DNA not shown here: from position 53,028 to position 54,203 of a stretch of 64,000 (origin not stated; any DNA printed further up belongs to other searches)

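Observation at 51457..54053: SIR2-HerA anti-phage defense pair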

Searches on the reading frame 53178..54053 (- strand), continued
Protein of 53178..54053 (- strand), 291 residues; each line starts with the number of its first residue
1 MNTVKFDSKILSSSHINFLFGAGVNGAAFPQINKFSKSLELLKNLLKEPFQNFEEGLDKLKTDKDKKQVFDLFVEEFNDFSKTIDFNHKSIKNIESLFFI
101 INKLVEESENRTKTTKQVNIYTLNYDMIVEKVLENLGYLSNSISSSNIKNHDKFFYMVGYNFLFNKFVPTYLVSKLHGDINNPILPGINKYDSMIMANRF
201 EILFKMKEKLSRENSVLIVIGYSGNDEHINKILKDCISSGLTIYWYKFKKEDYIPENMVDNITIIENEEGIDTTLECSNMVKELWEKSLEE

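Call 26: find_related_loci(query=A1, collection=genome_contigs, flank=6000)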
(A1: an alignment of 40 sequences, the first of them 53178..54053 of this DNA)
Query A1 (291 aa) in genome_contigs; peptide patterns used: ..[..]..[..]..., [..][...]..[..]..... (x = any residue, [..] = any of these).
144 stretches matched a pattern; 30 encode a relative of the query (tblastn E <= 1e-3); 30 distinct loci.
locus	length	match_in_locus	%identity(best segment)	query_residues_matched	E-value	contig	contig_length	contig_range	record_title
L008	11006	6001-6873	92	1-291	4e-165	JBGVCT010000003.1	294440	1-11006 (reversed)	MAG: Bacilli bacterium isolate fecal_MAG_454 fecal_MAG_454_contig_0003, whole genome shotgun sequence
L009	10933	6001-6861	57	4-291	2e-105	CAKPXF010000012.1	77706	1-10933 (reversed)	MAG: uncultured Bacilli bacterium isolate REFINED_METABAT215_TOP10_CONTIGS_1500_ASSEMBLY_K77_MERGED__Nepal_MoBio_Fiber-H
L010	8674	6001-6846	57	6-287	5e-104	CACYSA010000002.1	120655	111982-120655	MAG: uncultured Erysipelotrichaceae bacterium isolate RUG12224 genome assembly, contig: RUG12224_asm_2, whole genome sho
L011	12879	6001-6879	53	2-291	2e-98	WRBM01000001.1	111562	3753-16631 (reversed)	MAG: Erysipelotrichales bacterium isolate Lab288P1bin79 Ga0131853_10000173, whole genome shotgun sequence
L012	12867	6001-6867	49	6-291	5e-97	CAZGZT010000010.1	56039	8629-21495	MAG TPA_asm: uncultured Solobacterium sp. isolate SRP278969_co2_690 genome assembly, contig: NODE_300_length_56039_cov_2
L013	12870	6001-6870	53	4-291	1e-95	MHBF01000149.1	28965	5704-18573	MAG: Lentisphaerae bacterium GWF2_44_16 gwf2_scaffold_4858, whole genome shotgun sequence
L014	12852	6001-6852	50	3-286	6e-92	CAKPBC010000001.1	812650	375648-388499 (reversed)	MAG: uncultured Bacilli bacterium isolate REFINED_METABAT215_TOP10_CONTIGS_1500_ASSEMBLY_K77_MERGED__Hadza_MoBio_hadza-E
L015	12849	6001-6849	51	6-286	8e-89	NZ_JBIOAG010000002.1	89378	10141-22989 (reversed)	Liberiplasma polymorphum strain C05PYG 2, whole genome shotgun sequence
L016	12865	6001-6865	60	3-291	4e-96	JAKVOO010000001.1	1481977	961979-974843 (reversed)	MAG: Bacilli bacterium isolate UW_MP_BACIL2_1 Ga0455828_0005, whole genome shotgun sequence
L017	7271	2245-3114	46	6-287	3e-80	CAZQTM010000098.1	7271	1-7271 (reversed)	MAG TPA_asm: uncultured Lachnospiraceae bacterium isolate SRP192927_co4_429 genome assembly, contig: NODE_27281_length_7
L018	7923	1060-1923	44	6-287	9e-79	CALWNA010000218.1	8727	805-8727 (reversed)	MAG: uncultured Lachnospiraceae bacterium isolate E16__bin198 genome assembly, contig: E16__k127_2957122, whole genome s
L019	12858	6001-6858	52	3-286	2e-89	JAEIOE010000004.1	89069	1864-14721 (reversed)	MAG: Mycoplasmatota bacterium isolate MAG22 NODE_260_length_89069_cov_75.103324, whole genome shotgun sequence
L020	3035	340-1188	43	9-282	4e-67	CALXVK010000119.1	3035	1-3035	MAG: uncultured Clostridia bacterium isolate BRZ_MR__bin87 genome assembly, contig: BRZ_MR__NODE_36162_length_3035_cov_4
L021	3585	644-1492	42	9-282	6e-66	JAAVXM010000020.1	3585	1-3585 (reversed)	MAG: Clostridia bacterium isolate ABMPRH_59_0 k141_358891, whole genome shotgun sequence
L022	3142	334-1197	41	9-287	8e-65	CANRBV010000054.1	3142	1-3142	MAG: uncultured Bacilli bacterium isolate Lapin-028__bin53 genome assembly, contig: Lapin-028__NODE_32077_length_3142_co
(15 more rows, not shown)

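Call 29: predict_structure(alignment_id=A1)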
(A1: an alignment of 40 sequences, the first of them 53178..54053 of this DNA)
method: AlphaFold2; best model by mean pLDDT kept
length: 291 residues; sequences in the alignment: 40
mean_pLDDT: 87.3   pTM: 0.87
mean pLDDT of the five models: 87.3, 86.7, 86.7, 86.5, 85.8
residues with pLDDT >= 90: 167; 70-90: 98; 50-70: 21; < 50: 5
segments of 3 or more residues with pLDDT < 50: 1-3
pLDDT, mean of each block of 10 residues (from residue 1): 66 94 86 90 91 84 89 93 92 96 90 94 93 96 88 92 94 91 64 57 92 95 88 94 92 89 86 91 70 46
secondary structure, 60 per line:
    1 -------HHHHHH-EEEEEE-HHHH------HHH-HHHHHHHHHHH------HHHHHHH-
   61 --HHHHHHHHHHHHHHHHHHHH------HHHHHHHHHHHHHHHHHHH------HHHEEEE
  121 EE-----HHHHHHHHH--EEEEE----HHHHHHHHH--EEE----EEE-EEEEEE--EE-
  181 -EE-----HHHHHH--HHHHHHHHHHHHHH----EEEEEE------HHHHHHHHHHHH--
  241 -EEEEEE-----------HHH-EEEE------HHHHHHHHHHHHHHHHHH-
elements in order: H8-13 E15-20 H22-25 H36-46 H53-59 H63-82 H89-107 E117-122 H128-136 E139-143 H148-156 E159-161 E166-168 E170-175 H189-194 H197-210 E215-220 H227-238 E242-247 E263-266 H273-290

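Call 32: fold_search(model_id=the predicted structure, library=pdb)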
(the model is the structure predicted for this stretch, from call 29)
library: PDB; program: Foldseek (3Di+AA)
matches with E <= 10: 1073; with E <= 0.001: 141
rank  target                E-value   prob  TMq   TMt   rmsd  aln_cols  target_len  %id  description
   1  8yhx_R                1.3e-11  1.00  0.67  0.52   6.4       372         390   17  Cryo-EM structure of the trimeric HerA (released 2024-11-06)
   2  8sub_E                7.1e-11  1.00  0.64  0.49   5.9       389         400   16  E. coli SIR2-HerA complex (dodecamer SIR2 pentamer HerA) (released 2023-12-27)
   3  8sub_D                9.4e-11  1.00  0.67  0.50   7.2       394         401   15  E. coli SIR2-HerA complex (dodecamer SIR2 pentamer HerA) (released 2023-12-27)
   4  8su9_D                1.1e-10  1.00  0.67  0.50   5.4       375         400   15  E. coli SIR2-HerA complex (hexamer HerA bound with dodecamer Sir2) (released 2024-03-27)
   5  8yhx_J                1.1e-10  1.00  0.62  0.45   9.0       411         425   16  Cryo-EM structure of the trimeric HerA (released 2024-11-06)
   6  8sub_I                1.2e-10  1.00  0.64  0.49   8.6       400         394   16  E. coli SIR2-HerA complex (dodecamer SIR2 pentamer HerA) (released 2023-12-27)
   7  8sub_B                1.8e-10  1.00  0.65  0.49   7.3       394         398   15  E. coli SIR2-HerA complex (dodecamer SIR2 pentamer HerA) (released 2023-12-27)
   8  8sub_A                2.5e-10  1.00  0.63  0.48   8.4       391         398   17  E. coli SIR2-HerA complex (dodecamer SIR2 pentamer HerA) (released 2023-12-27)
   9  8yhx_Q                3.5e-10  1.00  0.63  0.46   6.5       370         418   18  Cryo-EM structure of the trimeric HerA (released 2024-11-06)
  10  8sub_F                3.5e-10  1.00  0.65  0.49   7.3       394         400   16  E. coli SIR2-HerA complex (dodecamer SIR2 pentamer HerA) (released 2023-12-27)
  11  8suw_F                4.7e-10  1.00  0.65  0.49   7.4       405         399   17  E. coli SIR2-HerA complex (dodecamer SIR2 bound 4 protomers of HerA) (released 2024-03-27)
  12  8sub_K                5.0e-10  1.00  0.62  0.47   8.8       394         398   15  E. coli SIR2-HerA complex (dodecamer SIR2 pentamer HerA) (released 2023-12-27)
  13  8sub_J                5.3e-10  1.00  0.66  0.50   7.3       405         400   16  E. coli SIR2-HerA complex (dodecamer SIR2 pentamer HerA) (released 2023-12-27)
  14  8yhx_I                6.3e-10  1.00  0.64  0.45   6.9       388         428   17  Cryo-EM structure of the trimeric HerA (released 2024-11-06)
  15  8suw_B                7.0e-10  1.00  0.66  0.50   7.3       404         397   17  E. coli SIR2-HerA complex (dodecamer SIR2 bound 4 protomers of HerA) (released 2024-03-27)
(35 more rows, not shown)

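Call 38: search_protein_families(library=pfam, proteins=[L008:8597-9970:+, L008:9972-10490:+, L008:10517-10963:-], max_evalue=0.01)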
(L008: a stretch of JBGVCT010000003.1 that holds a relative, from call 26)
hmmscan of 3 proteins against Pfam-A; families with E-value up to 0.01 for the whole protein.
L008:8597-9970:+ (457 aa): 0 families

L008:9972-10490:+ (172 aa): 9 families
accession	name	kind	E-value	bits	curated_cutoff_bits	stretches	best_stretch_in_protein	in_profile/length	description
PF08279.18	HTH_11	-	3.4e-06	27.3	25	1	44-89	5-48/55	HTH domain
PF01325.25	Fe_dep_repress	-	0.00044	20.8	26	1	50-88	17-55/60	Iron dependent repressor, N-terminal DNA binding domain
PF13730.12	HTH_36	-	0.0011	19.1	25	1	57-85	27-55/55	Helix-turn-helix domain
PF02082.26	Rrf2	-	0.0018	18.9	30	1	45-88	12-56/132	Iron-dependent Transcriptional regulator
PF00392.27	GntR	-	0.002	18.2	27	1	47-88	12-57/64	Bacterial regulatory proteins, gntR family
PF13412.12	HTH_24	-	0.0043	17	21.9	1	44-86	8-48/48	Winged helix-turn-helix DNA-binding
PF24101.1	eWH_GTF3C1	-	0.006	16.7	30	0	68-115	44-94/110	GTF3C1, extended winged-helix domain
PF12802.13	MarR_2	-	0.0065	17.1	27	1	44-90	10-55/61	MarR family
PF08280.17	HTH_Mga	-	0.0067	16.8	23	0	39-79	5-43/59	M protein trans-acting positive regulator (MGA) HTH domain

L008:10517-10963:- (148 aa): 1 family
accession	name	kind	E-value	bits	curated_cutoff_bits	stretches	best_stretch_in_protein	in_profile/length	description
PF11185.13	DUF2971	-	0.00012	23.7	22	1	24-81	39-89/89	Protein of unknown function (DUF2971)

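Call 39: search_protein_families(library=padloc, proteins=[L008:8597-9970:+, L008:9972-10490:+, L008:10517-10963:-], max_evalue=0.01)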
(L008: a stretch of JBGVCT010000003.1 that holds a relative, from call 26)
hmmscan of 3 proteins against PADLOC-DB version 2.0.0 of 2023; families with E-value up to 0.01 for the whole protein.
L008:8597-9970:+ (457 aa): 0 families

L008:9972-10490:+ (172 aa): 12 families
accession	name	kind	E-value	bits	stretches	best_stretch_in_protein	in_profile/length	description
PDLC01879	CARF3--CARF_TM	-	2e-05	22.3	1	44-106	161-214/222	-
PDLC01434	CasR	-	6.5e-05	20.9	1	25-89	124-175/191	"CAS-I,CAS-II,CAS-III,CAS-IV,CAS-V,CAS-VI; associated_signaling"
PDLC01268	CasR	-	8.7e-05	20.5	1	30-89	115-169/179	"CAS-I,CAS-II,CAS-III,CAS-IV,CAS-V,CAS-VI; associated_signaling"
PDLC01848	CARF3--CARF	-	0.00019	19.2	1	36-103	134-187/197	-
PDLC01850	CARF3--CARF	-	0.00069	17.5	1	37-105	143-204/209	-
PDLC03963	SoFic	-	0.00094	16.7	1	28-88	284-339/361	-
PDLC01044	Csa3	-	0.0022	15.9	1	36-89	133-182/194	Type I-A associated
PDLC01852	CARF3--CARF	-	0.0038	15.2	1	34-89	138-191/208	-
PDLC01853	CARF3--CARF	-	0.004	14.8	0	38-93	138-192/209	-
PDLC02975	WH_III-A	-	0.0046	15.4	1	42-109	6-70/103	-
PDLC01860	CARF3--CARF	-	0.007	14.5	1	35-89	139-191/210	-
PDLC01438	Csa3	-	0.0091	14.1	1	40-119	149-209/305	"CAS-I,CAS-II,CAS-III,CAS-IV,CAS-V,CAS-VI; associated_signaling"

L008:10517-10963:- (148 aa): 4 families
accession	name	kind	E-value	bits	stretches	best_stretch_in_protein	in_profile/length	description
PDLC04990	PDC-S31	-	1e-13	49.7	1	45-135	161-252/259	-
PDLC04992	PDC-S31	-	8.7e-10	36.7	1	19-131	100-205/220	-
PDLC04991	PDC-S31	-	1.4e-09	36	1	64-144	127-205/208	-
PDLC04994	PDC-S31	-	8.9e-07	26.5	1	60-136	183-268/273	-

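Call 52: search_dna_similar(query=window:53178-54053:-, collection=plasmids, mode=protein, max_rows=15)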
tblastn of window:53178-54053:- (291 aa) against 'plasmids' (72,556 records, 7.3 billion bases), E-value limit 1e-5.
Records with a match: 5; places in all: 5; records where one place covers at least 80% of the query: 0.
Best place of each record, by identity: <60% 5.
By first word of the organism name: Lactiplantibacillus 3; Pediococcus 2.
By predicted mobility (MOB-suite, as given by PLSDB): mobilizable 5.
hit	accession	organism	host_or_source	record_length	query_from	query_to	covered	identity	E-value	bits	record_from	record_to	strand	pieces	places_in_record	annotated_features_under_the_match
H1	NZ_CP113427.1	Lactiplantibacillus plantarum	pure culture,Chinese sauerkraut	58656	110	291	63%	26.4%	1e-6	57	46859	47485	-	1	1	SIR2 family protein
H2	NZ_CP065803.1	Lactiplantibacillus plantarum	Sichuan pickle,whole organism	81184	110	291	63%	26.4%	1e-6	57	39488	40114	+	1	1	SIR2 family protein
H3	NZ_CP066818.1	Lactiplantibacillus plantarum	cell culture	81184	110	291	63%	26.4%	1e-6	57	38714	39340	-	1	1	SIR2 family protein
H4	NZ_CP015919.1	Pediococcus pentosaceus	pure culture,kimchi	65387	110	291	63%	26.4%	1e-6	57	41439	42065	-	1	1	SIR2 family protein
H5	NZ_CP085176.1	Pediococcus pentosaceus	kimchi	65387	110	291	63%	26.4%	1e-6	57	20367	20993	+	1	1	SIR2 family protein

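Call 53: search_dna_similar(query=window:53178-54053:-, collection=phages, mode=protein, max_rows=15)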
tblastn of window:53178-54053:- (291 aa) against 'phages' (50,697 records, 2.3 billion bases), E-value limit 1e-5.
No match.

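Call 54: get_annotated_region(hit=H1, flank=4000)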
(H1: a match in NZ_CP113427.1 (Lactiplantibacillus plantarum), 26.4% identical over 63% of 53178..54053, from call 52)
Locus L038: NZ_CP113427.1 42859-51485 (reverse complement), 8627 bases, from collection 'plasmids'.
description: Lactiplantibacillus plantarum strain BC015 plasmid plas8, complete sequence
organism: Lactiplantibacillus plantarum (NCBI taxid 1590)
taxonomy: Bacteria; Bacillota; Bacilli; Lactobacillales; Lactobacillaceae; Lactiplantibacillus; Lactiplantibacillus plantarum
host: -; source: pure culture,Chinese sauerkraut; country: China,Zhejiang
typing (MOB-suite, as given by PLSDB): mobilizable; replicon rep_cluster_731; relaxase MOBQ
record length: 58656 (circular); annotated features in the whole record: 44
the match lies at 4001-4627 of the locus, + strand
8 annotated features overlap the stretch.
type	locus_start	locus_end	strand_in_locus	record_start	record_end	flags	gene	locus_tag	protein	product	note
CDS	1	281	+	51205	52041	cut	-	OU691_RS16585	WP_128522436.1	GIY-YIG nuclease family protein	-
CDS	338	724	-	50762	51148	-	-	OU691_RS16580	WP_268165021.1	hypothetical protein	-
CDS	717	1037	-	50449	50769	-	-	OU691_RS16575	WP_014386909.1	hypothetical protein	-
CDS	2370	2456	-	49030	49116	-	-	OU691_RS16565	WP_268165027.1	putative holin-like toxin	-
CDS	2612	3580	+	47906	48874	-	-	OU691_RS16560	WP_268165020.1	FRG domain-containing protein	-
CDS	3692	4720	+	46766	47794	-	-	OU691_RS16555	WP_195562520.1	SIR2 family protein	-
CDS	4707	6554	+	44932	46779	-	-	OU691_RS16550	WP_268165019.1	ATP-binding protein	-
CDS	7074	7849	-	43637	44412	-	-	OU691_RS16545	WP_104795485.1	IS5-like element ISLpl3 family transposase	GO:0006313 - DNA transposition [Evidence IEA]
